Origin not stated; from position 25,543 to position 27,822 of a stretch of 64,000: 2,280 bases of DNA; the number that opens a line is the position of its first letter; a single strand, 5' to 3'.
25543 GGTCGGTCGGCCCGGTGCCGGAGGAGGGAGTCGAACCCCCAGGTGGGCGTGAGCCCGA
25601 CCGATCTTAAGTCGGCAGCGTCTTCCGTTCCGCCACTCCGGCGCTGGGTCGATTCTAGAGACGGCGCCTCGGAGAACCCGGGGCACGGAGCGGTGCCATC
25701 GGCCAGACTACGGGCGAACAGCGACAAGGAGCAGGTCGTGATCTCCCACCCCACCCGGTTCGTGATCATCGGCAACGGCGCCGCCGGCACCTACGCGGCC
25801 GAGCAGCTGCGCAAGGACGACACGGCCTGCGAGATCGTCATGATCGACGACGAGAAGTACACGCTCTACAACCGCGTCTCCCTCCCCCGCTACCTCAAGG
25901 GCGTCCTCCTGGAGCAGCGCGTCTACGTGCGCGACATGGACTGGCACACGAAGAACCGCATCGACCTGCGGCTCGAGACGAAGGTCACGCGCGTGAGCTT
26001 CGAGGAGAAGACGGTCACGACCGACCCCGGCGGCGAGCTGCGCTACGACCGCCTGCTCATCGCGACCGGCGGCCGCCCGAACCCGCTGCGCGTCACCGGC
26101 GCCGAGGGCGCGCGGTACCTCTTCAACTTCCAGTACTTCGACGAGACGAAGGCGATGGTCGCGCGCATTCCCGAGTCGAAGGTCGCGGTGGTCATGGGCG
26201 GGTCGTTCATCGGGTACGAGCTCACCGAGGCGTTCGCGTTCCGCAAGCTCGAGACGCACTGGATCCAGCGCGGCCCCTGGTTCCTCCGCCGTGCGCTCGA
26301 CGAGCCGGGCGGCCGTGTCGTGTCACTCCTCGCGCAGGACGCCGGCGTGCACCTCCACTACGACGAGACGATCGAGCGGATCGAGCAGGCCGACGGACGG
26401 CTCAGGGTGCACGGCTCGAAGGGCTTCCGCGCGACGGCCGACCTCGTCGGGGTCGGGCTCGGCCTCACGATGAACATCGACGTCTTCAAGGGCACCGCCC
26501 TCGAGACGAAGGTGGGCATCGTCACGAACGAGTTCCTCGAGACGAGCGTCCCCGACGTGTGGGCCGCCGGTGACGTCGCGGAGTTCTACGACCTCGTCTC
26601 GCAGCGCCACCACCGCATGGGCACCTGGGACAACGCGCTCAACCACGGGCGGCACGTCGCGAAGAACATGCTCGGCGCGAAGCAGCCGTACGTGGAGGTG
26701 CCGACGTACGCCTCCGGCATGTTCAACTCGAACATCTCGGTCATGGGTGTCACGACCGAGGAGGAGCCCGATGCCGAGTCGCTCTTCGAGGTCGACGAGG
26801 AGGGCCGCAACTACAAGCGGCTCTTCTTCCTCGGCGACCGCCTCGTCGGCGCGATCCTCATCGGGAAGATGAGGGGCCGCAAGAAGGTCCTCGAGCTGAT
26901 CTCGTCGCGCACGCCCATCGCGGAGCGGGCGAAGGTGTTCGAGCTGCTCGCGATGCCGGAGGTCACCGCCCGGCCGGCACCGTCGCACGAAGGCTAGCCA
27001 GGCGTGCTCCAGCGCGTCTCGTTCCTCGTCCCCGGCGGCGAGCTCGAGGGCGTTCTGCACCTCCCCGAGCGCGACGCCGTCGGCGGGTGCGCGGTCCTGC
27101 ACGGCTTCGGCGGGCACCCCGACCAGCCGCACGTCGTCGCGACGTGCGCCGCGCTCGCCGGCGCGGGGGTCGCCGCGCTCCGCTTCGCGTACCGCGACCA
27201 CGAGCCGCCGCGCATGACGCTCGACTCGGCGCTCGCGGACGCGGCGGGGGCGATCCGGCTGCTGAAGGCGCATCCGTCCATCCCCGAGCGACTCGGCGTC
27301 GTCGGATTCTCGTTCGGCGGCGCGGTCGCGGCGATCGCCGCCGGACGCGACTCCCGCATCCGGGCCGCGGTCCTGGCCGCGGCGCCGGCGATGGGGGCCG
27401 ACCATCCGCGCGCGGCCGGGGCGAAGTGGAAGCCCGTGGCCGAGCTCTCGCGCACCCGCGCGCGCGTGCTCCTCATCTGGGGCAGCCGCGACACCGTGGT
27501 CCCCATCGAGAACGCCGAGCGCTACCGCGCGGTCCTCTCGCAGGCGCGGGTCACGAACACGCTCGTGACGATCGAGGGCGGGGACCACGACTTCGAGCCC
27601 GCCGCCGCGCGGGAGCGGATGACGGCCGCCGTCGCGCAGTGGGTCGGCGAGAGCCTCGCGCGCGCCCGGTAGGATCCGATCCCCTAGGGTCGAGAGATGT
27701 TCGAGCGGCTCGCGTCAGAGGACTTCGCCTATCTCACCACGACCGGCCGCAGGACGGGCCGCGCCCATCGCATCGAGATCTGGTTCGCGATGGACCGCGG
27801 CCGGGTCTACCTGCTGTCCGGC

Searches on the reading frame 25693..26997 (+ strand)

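Call 38: search_protein_families(library=pfam, proteins=[window:25693-26997:+], max_evalue=0.1)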
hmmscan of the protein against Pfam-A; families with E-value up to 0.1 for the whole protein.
window:25693-26997:+ (434 aa): 9 families
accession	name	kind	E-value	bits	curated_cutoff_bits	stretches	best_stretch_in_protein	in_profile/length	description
PF07992.20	Pyr_redox_2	-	2.3e-50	172.1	26.1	1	22-319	2-291/291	Pyridine nucleotide-disulphide oxidoreductase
PF00070.33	Pyr_redox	-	4.9e-13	49.8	22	1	165-237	2-74/82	Pyridine nucleotide-disulphide oxidoreductase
PF18267.7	Rubredoxin_C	-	3.1e-10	40.3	25.9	1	346-406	10-69/70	Rubredoxin NAD+ reductase C-terminal domain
PF13738.12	Pyr_redox_3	-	4.5e-07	29.9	30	1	85-293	91-305/305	Pyridine nucleotide-disulphide oxidoreductase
PF03486.20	HI0933_like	-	5.7e-07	29.7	50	1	86-144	120-179/244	HI0933-like protein Rossmann domain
PF13454.12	NAD_binding_9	-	9.7e-06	26.1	21.8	1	24-56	1-35/155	FAD-NAD(P)-binding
PF00890.30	FAD_binding_2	-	0.0069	16.1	20.4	0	225-297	329-401/414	FAD binding domain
PF01593.30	Amino_oxidase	-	0.039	13.7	19.8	0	167-252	166-250/443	Flavin containing amine oxidoreductase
PF13450.12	NAD_binding_8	-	0.071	13.8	21.9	0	25-52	1-26/68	NAD(P)-binding Rossmann-like domain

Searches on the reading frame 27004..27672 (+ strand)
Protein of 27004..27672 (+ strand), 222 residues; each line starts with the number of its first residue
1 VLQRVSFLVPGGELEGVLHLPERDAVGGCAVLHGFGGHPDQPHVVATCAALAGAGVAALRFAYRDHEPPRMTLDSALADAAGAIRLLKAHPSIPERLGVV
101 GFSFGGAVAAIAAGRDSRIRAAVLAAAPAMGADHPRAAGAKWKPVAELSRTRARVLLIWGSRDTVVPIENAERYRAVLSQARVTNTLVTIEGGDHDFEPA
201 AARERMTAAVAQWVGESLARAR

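Call 38: search_protein_families(library=pfam, proteins=[window:27004-27672:+], max_evalue=0.1)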
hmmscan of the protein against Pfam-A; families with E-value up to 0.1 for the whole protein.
window:27004-27672:+ (222 aa): 16 families
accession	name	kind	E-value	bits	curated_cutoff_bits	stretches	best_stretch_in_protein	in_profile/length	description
PF00561.26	Abhydrolase_1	-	1.1e-11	45.4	25.8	2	31-135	5-112/245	alpha/beta hydrolase fold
PF00326.27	Peptidase_S9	-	4.6e-11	43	22.6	2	141-218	131-210/213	Prolyl oligopeptidase family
PF01738.24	DLH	-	7.4e-11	42.5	21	1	75-203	76-194/217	Dienelactone hydrolase family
PF20408.4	Abhydrolase_11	-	2e-10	41.2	27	1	32-212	8-182/193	Alpha/beta hydrolase domain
PF12697.13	Abhydrolase_6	-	2.8e-08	35.1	26.3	1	32-136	4-102/217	Alpha/beta hydrolase family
PF12695.13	Abhydrolase_5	-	3.1e-08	34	27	1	71-195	34-140/164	Alpha/beta hydrolase family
PF12146.15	Hydrolase_4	-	1.4e-07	31.5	27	1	29-135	7-116/239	Serine aminopeptidase, S33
PF07859.19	Abhydrolase_3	-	4.8e-05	23.6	25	1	37-115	12-91/210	alpha/beta hydrolase fold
PF08840.17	BAAT_C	-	0.00012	22.7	20.9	1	83-141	9-68/210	BAAT / Acyl-CoA thioester hydrolase C terminal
PF12740.14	PETase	-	0.00016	21.6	28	1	95-214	125-229/263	PET hydrolase-like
PF03959.19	FSH1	-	0.00033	20.9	21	1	98-180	104-188/211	Serine hydrolase (FSH1)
PF02129.25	Peptidase_S15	-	0.00089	19.5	23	1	75-140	75-142/262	X-Pro dipeptidyl-peptidase (S15 family)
PF08386.16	Abhydrolase_4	-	0.00098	19.6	21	1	141-197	23-75/103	TAP-like protein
PF20434.5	BD-FAE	-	0.0016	18.4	26.8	0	46-114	38-108/215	BD-FAE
PF05448.18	AXE1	-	0.0051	16.1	21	1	78-137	158-216/321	Acetyl xylan esterase (AXE1)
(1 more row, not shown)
